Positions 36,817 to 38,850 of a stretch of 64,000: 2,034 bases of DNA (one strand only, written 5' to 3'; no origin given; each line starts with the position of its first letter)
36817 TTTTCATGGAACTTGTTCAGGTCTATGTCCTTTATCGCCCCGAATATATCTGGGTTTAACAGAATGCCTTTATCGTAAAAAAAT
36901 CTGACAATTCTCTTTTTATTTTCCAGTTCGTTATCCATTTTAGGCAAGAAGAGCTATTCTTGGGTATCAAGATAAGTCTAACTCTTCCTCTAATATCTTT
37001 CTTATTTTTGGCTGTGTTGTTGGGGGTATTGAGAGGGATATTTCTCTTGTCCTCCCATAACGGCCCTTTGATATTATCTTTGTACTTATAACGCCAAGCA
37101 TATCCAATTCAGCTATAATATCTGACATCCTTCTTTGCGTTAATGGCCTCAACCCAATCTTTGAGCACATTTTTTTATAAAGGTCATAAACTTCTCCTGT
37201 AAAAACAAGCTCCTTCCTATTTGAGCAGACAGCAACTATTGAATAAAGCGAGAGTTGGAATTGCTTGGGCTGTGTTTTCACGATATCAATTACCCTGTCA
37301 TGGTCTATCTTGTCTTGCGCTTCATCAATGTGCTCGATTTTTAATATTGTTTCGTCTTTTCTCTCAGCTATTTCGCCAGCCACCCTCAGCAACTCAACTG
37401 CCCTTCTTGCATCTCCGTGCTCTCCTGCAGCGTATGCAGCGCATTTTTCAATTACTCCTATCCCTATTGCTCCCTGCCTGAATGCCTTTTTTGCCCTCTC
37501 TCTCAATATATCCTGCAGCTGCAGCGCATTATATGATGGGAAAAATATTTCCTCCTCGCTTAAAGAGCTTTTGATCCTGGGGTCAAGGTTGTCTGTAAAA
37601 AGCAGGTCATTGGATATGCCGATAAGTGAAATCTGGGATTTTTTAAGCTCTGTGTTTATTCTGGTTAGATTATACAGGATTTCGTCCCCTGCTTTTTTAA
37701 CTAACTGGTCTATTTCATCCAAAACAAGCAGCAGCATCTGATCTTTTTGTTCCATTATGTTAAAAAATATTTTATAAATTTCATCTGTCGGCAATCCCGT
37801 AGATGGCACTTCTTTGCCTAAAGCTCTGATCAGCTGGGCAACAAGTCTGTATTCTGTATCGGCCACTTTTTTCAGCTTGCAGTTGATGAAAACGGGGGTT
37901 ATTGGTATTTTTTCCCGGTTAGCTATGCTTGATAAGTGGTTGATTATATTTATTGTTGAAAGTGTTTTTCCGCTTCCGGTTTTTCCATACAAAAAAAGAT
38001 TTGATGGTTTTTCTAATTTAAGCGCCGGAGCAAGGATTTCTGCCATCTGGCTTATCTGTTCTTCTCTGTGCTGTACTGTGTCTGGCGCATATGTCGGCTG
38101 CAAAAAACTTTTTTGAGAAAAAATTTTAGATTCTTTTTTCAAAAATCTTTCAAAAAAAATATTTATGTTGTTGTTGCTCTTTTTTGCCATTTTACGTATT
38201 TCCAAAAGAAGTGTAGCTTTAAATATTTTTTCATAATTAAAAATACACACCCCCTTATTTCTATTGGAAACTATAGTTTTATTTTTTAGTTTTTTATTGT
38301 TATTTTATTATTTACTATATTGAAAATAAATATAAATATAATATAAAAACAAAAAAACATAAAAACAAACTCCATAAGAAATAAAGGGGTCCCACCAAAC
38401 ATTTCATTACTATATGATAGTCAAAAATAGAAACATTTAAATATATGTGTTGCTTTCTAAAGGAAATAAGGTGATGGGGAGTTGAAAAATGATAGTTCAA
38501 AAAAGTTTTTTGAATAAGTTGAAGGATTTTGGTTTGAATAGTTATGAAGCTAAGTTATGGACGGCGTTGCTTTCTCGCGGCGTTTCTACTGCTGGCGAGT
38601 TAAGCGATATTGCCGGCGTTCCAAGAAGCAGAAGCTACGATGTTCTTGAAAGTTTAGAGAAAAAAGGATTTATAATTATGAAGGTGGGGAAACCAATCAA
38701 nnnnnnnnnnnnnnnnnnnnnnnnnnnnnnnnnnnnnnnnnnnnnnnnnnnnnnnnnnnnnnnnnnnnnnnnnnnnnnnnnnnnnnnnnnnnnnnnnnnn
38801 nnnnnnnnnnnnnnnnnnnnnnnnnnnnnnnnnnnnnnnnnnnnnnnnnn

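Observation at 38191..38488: Predicted oriC between cdc6 and trmB: inverted ORB-like elements around a 100% A/T unwinding element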

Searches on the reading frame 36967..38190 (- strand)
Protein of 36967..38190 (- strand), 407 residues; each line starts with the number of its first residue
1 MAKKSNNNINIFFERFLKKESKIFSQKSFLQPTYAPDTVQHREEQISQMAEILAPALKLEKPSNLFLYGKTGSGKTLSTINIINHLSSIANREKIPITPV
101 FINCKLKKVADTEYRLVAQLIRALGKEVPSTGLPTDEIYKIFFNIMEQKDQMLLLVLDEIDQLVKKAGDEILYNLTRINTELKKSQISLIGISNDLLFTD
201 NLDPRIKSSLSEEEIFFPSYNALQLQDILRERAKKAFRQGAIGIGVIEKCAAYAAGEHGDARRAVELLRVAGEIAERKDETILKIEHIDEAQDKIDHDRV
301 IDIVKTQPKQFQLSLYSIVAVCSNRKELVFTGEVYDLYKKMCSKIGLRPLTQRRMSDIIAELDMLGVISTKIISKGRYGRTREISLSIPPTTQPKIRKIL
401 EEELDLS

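Call 10: search_protein_families(library=pfam, proteins=[window:36967-38190:-])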
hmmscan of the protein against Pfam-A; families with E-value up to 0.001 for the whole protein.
window:36967-38190:- (407 aa): 12 families
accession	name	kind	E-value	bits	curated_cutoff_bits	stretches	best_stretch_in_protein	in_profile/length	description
PF09079.17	Cdc6_C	-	2.9e-28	98.1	25.1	1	303-391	2-91/96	CDC6, C terminal winged helix domain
PF22703.2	Cdc6_lid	-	6e-22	77.8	27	1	226-292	1-67/68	Cdc6 AAA+ ATPase-type lid domain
PF13401.12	AAA_22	-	8.8e-09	36.2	27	1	63-192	6-123/130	AAA domain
PF00004.35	AAA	-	5.6e-07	30.5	21.2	1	66-218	2-130/131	ATPase family associated with various cellular activities (AAA)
PF13191.12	AAA_16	-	1.1e-06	29.7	32.6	1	40-178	3-158/167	AAA ATPase domain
PF22606.2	Cdc6-ORC-like_ATPase_lid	-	2.6e-06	27.7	27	1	220-276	1-57/60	Cdc6/ORC-like, ATPase lid domain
PF05621.17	TniB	-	6.3e-06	26.2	22.4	1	44-193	17-163/189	Bacterial TniB protein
PF05729.18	NACHT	-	2.1e-05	24.8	26.7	1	65-169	3-99/167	NACHT domain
PF01637.24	ATPase_2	-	7.5e-05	23.1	33.2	1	42-183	4-143/225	ATPase domain predominantly from Archaea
PF24883.2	NPHP3_N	-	0.00011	22.8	24.8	0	62-131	22-86/164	Nephrocystin 3, N-terminal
PF00270.35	DEAD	-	0.00012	22.3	26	0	61-186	13-152/167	DEAD/DEAH box helicase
PF03288.22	Pox_D5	-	0.00083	20.2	21.4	0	327-360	20-54/86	Poxvirus D5 protein-like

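Call 12: find_homologous_proteins(query=window:36967-38190:-, max_evalue=1e-30)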
Query window:36967-38190:- (407 aa): 8000 proteins with E <= 1e-30 among 8000 candidates; the best 120 are listed.
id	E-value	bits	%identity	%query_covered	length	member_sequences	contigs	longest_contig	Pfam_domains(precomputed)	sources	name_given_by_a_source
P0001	8.3e-238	807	92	100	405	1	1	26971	PF22703.3,PF22606.3,PF00004.36,PF13401.13,PF05621.18,PF09079.18,PF13191.13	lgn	-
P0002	8.2e-237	803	90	100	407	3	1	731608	PF22703.3,PF22606.3,PF00004.36,PF13401.13,PF05621.18,PF09079.18,PF13191.13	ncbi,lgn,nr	ncbi:MAG: ORC1-type DNA replication protein [Candidatus Woesearchaeota archaeon]|nr:ORC1-type DNA re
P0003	4.2e-205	699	78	98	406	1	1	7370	PF22703.3,PF22606.3,PF13401.13,PF01637.25,PF09079.18,PF13191.13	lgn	-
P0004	9.7e-175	599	69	97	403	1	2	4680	PF22703.3,PF05729.19,PF22606.3,PF00004.36,PF13401.13,PF01637.25,PF09079.18,PF13191.13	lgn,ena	-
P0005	4.1e-174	597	66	97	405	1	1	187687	PF22703.3,PF00004.36,PF13401.13,PF01637.25,PF09079.18,PF13191.13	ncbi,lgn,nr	ncbi:ORC1-type DNA replication protein [Candidatus Woesearchaeota archaeon]|nr:ORC1-type DNA replica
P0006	2.0e-173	595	66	97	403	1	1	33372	PF22703.3,PF05729.19,PF22606.3,PF00004.36,PF13401.13,PF01637.25,PF05621.18,PF09079.18,PF13191.13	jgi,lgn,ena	jgi:cell division control protein 6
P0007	2.5e-173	595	65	98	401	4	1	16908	PF22703.3,PF24883.3,PF00004.36,PF13401.13,PF09079.18,PF13191.13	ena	-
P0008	3.0e-173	594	65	97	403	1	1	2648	PF22703.3,PF05729.19,PF22606.3,PF00004.36,PF13401.13,PF01637.25,PF05621.18,PF09079.18,PF13191.13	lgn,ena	-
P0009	3.1e-173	594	65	98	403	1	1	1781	PF22703.3,PF22606.3,PF00004.36,PF13401.13,PF01637.25,PF05621.18,PF09079.18,PF13191.13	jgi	jgi:cell division control protein 6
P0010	3.7e-173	594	66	98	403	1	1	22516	PF22703.3,PF22606.3,PF00004.36,PF13401.13,PF01637.25,PF09079.18,PF13191.13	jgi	jgi:cell division control protein 6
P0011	3.9e-173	594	66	99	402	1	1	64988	PF22703.3,PF22606.3,PF00004.36,PF13401.13,PF01637.25,PF09079.18,PF13191.13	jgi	jgi:cell division control protein 6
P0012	4.9e-173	594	67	97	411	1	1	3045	PF22703.3,PF00004.36,PF13401.13,PF01637.25,PF09079.18,PF13191.13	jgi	-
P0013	5.5e-173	593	66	97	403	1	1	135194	PF22703.3,PF05729.19,PF22606.3,PF00004.36,PF13401.13,PF01637.25,PF09079.18,PF13191.13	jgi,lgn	jgi:cell division control protein 6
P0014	1.0e-172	593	68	97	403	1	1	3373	PF22703.3,PF07693.21,PF05729.19,PF22606.3,PF00004.36,PF13401.13,PF01637.25,PF09079.18,PF13191.13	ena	-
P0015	1.1e-172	592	67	97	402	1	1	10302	PF22703.3,PF00004.36,PF13401.13,PF01637.25,PF09079.18,PF13191.13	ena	-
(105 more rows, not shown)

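Call 15: find_related_loci(query=A1, collection=genome_contigs, flank=4000)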
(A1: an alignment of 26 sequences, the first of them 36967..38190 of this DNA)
Query A1 (407 aa) in genome_contigs; peptide patterns used: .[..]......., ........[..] (x = any residue, [..] = any of these).
600 stretches matched a pattern (row limit reached: there are more); 568 encode a relative of the query (tblastn E <= 1e-3); the best 80 are kept; 80 distinct loci.
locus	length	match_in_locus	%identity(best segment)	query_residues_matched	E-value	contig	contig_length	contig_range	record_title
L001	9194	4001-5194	66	9-407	3e-180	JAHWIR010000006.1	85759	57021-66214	MAG: Candidatus Woesearchaeota archaeon isolate YT2_768 k127_14269681, whole genome shotgun sequence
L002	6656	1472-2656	66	12-407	6e-180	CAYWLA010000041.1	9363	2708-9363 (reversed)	MAG TPA_asm: uncultured Methanosarcinales archaeon isolate SRP178699_co1_467 genome assembly, contig: NODE_10243_length_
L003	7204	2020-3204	66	12-407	5e-178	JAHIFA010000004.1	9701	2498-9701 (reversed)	MAG: Nanoarchaeota archaeon isolate KR11_0.1_MetaG.mb.55 KR11_0.1_MetaG.mb.55_k141_19809, whole genome shotgun sequence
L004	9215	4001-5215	64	2-407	0e+0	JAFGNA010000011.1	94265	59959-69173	MAG: Candidatus Woesearchaeota archaeon isolate Zod_Metabat.513 k87_6456485, whole genome shotgun sequence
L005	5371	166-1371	63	1-406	4e-177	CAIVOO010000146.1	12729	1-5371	uncultured archaeon isolate AM-sed-core3-D1_bin-502 genome assembly, contig: bin-502:146/159, whole genome shotgun seque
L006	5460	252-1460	62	1-407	5e-175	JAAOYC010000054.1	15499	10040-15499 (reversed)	Candidatus Woesearchaeota archaeon isolate DPANNHV_H2.bin.19 k83_2894817, whole genome shotgun sequence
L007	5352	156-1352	65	8-407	2e-175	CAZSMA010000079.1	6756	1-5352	MAG TPA_asm: uncultured Methanosarcinales archaeon isolate SRP256446_co1_47 genome assembly, contig: NODE_7355_length_67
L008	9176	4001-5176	64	12-406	4e-174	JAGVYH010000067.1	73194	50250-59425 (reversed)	Candidatus Woesearchaeota archaeon isolate RIFCSPHIGHO2_02_FULL_33_21 rifcsphigho2_02_scaffold_1139, whole genome shotgu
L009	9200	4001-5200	63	7-407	6e-174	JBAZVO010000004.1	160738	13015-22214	MAG: Candidatus Woesearchaeota archaeon isolate SO_2017_GW1_254 NODE_732_length_160738_cov_6.504436_OW334_2017, whole ge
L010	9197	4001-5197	64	7-406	1e-173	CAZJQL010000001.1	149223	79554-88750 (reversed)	MAG TPA_asm: uncultured Methanosarcinales archaeon isolate SRP290908_co2_72 genome assembly, contig: NODE_88_length_1492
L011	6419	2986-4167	63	12-406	9e-175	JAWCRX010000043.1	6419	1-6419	MAG: Candidatus Woesearchaeota archaeon isolate JZ-2_202007_bins_72 JZ-2_202007_bins_72_scaffold_43, whole genome shotgu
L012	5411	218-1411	62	7-405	6e-174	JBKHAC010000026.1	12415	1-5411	MAG: Candidatus Woesearchaeota archaeon isolate D1M01_101 NODE_8021_length_12415_cov_7.287540, whole genome shotgun sequ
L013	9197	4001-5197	63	8-407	2e-172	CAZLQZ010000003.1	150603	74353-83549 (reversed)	MAG TPA_asm: uncultured Methanosarcinales archaeon isolate binchicken_co47_193 genome assembly, contig: NODE_39_length_1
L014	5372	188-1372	64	12-407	5e-172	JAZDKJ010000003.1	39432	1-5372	MAG: Candidatus Woesearchaeota archaeon isolate MEGAHIT-group-0.53 k141_6522625, whole genome shotgun sequence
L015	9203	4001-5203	63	5-406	3e-170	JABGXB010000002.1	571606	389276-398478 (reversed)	MAG: Candidatus Woesearchaeota archaeon isolate SI034_bin65 k141_1786676, whole genome shotgun sequence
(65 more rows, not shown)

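Call 34: find_encoding_contigs(protein=P0002, flank=10000, max_places=3)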
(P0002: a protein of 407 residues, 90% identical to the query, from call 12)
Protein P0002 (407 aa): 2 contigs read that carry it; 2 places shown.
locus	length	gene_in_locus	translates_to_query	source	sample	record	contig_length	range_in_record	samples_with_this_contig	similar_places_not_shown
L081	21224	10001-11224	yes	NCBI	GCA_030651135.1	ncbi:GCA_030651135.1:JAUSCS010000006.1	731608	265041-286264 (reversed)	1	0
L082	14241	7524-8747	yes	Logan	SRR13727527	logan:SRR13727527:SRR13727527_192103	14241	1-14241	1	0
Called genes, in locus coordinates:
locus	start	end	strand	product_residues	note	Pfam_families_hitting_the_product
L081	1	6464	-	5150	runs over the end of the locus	-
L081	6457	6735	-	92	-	-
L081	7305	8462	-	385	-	PF07724:AAA_2 (faint), PF16450:Prot_ATP_ID_OB_C (faint), PF00004:AAA, PF17862:AAA_lid_3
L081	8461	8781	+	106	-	-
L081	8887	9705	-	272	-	PF01978:TrmB, PF11495:TrmB_EBD_N, PF13091:PLDc_2 (faint)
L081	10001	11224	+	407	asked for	PF05621:TniB (faint), PF13191:AAA_16 (faint), PF13401:AAA_22 (weak), PF00004:AAA (faint), PF22606:Cdc6-ORC-like_ATPase_lid (weak), PF22703:Cdc6_lid, PF09079:WHD_Cdc6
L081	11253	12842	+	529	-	PF00149:Metallophos, PF04042:DNA_pol_E_B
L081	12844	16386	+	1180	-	PF03833:PolC_DP2_N, PF24844:PolC_DP2_central, PF24846:PolC_DP2_cat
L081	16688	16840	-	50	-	-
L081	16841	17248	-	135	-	PF01873:eIF-5_eIF-2B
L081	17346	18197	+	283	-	PF01944:SpoIIM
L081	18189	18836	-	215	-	PF01336:tRNA_anti-codon (faint)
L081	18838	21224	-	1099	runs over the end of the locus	PF14551:MCM_N, PF17207:MCM_OB, PF00493:MCM, PF01078:Mg_chelatase (faint), PF14890:Intein_splicing, PF14528:LAGLIDADG_3, PF00493:MCM, PF17855:MCM_lid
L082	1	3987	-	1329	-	?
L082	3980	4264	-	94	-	-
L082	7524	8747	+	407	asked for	PF05621:TniB (faint), PF13191:AAA_16 (faint), PF13401:AAA_22 (weak), PF00004:AAA (faint), PF22606:Cdc6-ORC-like_ATPase_lid (weak), PF22703:Cdc6_lid, PF09079:WHD_Cdc6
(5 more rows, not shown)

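Call 35: find_encoding_contigs(protein=P0001, flank=10000, max_places=3)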
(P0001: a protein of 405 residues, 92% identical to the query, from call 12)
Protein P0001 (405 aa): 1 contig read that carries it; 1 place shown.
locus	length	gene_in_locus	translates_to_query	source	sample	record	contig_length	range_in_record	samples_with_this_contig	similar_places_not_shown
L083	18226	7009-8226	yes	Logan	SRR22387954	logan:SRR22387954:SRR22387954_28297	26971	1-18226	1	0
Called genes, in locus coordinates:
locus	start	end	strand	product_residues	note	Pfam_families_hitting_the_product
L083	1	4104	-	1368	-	?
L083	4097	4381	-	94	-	-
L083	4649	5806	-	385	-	PF07724:AAA_2 (faint), PF00004:AAA, PF17862:AAA_lid_3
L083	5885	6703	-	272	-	PF01978:TrmB, PF11495:TrmB_EBD_N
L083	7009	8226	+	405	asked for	PF05621:TniB (faint), PF13191:AAA_16 (faint), PF00004:AAA (faint), PF13401:AAA_22, PF22606:Cdc6-ORC-like_ATPase_lid (weak), PF22703:Cdc6_lid, PF09079:WHD_Cdc6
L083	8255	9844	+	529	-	PF01336:tRNA_anti-codon (faint), PF00149:Metallophos, PF04042:DNA_pol_E_B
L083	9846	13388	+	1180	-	PF03833:PolC_DP2_N, PF24844:PolC_DP2_central, PF24846:PolC_DP2_cat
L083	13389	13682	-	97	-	PF04242:DUF424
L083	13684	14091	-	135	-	PF01873:eIF-5_eIF-2B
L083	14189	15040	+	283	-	PF01944:SpoIIM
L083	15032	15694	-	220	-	PF01336:tRNA_anti-codon (faint)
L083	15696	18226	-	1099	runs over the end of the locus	PF14551:MCM_N, PF17207:MCM_OB, PF00493:MCM, PF01078:Mg_chelatase (faint), PF14890:Intein_splicing, PF14528:LAGLIDADG_3, PF00493:MCM, PF17855:MCM_lid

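Call 38: search_solved_structures(query=window:36967-38190:-, max_evalue=1e-10, show_alignments=2)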
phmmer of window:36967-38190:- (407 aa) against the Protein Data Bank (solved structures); distinct sequences matched with E-value up to 1e-10: 15.
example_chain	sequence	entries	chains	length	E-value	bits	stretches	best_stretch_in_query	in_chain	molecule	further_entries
2qby_A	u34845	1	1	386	1.3e-105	356.8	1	21-390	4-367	Cell division control protein 6 homolog 1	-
2v1u_A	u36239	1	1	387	1.3e-99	337.1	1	20-387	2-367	CELL DIVISION CONTROL PROTEIN 6 HOMOLOG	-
2qby_B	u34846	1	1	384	1.9e-44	155.6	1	25-386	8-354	Cell division control protein 6 homolog 3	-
8rwv_F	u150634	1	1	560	3.6e-26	95.5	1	15-284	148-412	Cell division control protein 6 homolog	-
8s0e_G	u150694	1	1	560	4.2e-26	95.2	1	15-284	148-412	Cell division control protein 6 homolog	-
1fnn_A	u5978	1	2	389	2.6e-22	82.7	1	27-404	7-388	CELL DIVISION CONTROL PROTEIN 6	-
7jgr_G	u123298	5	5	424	1.8e-18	70.1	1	39-279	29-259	Cell division control protein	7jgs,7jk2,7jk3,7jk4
5uj7_A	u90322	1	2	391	2.3e-15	59.9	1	30-373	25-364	Origin recognition complex subunit 1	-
7jpo_A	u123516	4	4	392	2.3e-15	59.9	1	30-373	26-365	Origin recognition complex subunit 1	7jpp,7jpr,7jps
5ujm_A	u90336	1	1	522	7.7e-15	58.2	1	30-372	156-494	Origin recognition complex subunit 1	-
7ctf_A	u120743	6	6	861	1.9e-14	56.9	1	31-371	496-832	Origin recognition complex subunit 1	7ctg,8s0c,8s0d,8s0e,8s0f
8rwv_A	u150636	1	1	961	2.3e-14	56.6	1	31-371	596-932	Origin recognition complex subunit 1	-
1w5s_A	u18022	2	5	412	1.9e-12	50.3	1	29-386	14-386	ORIGIN RECOGNITION COMPLEX SUBUNIT 2 ORC2 | ORC2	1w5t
4xgc_A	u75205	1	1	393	1.2e-11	47.7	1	27-339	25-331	Origin recognition complex subunit 1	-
7jgr_A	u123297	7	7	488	2.2e-11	46.8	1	27-338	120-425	Origin recognition complex subunit 1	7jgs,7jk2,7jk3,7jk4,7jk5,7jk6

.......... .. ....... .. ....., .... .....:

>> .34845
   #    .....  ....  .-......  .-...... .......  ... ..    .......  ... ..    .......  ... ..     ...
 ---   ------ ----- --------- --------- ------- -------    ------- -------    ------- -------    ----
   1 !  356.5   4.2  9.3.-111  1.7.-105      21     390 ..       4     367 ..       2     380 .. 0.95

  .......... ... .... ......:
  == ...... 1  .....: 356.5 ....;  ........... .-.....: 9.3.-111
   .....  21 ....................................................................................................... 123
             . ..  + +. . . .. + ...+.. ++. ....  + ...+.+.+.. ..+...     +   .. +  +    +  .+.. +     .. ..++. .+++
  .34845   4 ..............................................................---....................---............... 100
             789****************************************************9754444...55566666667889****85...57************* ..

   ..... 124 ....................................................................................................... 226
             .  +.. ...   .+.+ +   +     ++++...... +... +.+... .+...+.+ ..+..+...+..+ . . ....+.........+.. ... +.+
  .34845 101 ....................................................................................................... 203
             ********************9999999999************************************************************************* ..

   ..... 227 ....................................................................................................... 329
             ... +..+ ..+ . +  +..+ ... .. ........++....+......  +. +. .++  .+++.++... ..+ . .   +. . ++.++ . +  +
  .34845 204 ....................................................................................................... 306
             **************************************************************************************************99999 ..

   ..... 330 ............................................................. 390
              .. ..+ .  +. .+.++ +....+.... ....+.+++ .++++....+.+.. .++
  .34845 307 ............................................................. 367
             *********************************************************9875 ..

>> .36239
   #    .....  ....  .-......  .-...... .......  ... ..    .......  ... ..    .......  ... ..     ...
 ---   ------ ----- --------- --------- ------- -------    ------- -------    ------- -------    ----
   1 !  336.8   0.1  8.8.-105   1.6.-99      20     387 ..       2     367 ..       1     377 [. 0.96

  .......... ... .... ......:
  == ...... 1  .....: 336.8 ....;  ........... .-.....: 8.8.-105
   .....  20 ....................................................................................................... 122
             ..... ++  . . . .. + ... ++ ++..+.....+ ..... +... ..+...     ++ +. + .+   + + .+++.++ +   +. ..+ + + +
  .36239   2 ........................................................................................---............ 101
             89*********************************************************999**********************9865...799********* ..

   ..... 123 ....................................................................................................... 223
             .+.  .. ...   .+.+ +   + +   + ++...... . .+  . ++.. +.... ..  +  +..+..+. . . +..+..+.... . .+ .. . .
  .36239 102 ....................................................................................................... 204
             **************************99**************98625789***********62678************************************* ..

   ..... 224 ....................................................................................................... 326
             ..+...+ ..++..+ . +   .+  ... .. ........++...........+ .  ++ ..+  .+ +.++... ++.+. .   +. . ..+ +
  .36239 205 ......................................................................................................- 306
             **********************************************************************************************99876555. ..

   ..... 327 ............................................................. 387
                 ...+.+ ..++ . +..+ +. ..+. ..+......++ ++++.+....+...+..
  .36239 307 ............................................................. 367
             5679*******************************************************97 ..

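Call 40: find_encoding_contigs(protein=window:36967-38190:-, flank=10000, max_places=3)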
Protein window:36967-38190:- (407 aa): no gene with exactly this product is on record in the collection.

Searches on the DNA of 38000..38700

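Call 59: search_rna_families(source=window, start=38000, end=38700, threshold=evalue, max_evalue=1)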
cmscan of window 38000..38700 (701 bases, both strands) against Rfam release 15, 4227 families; matches with E-value up to 1: 0.
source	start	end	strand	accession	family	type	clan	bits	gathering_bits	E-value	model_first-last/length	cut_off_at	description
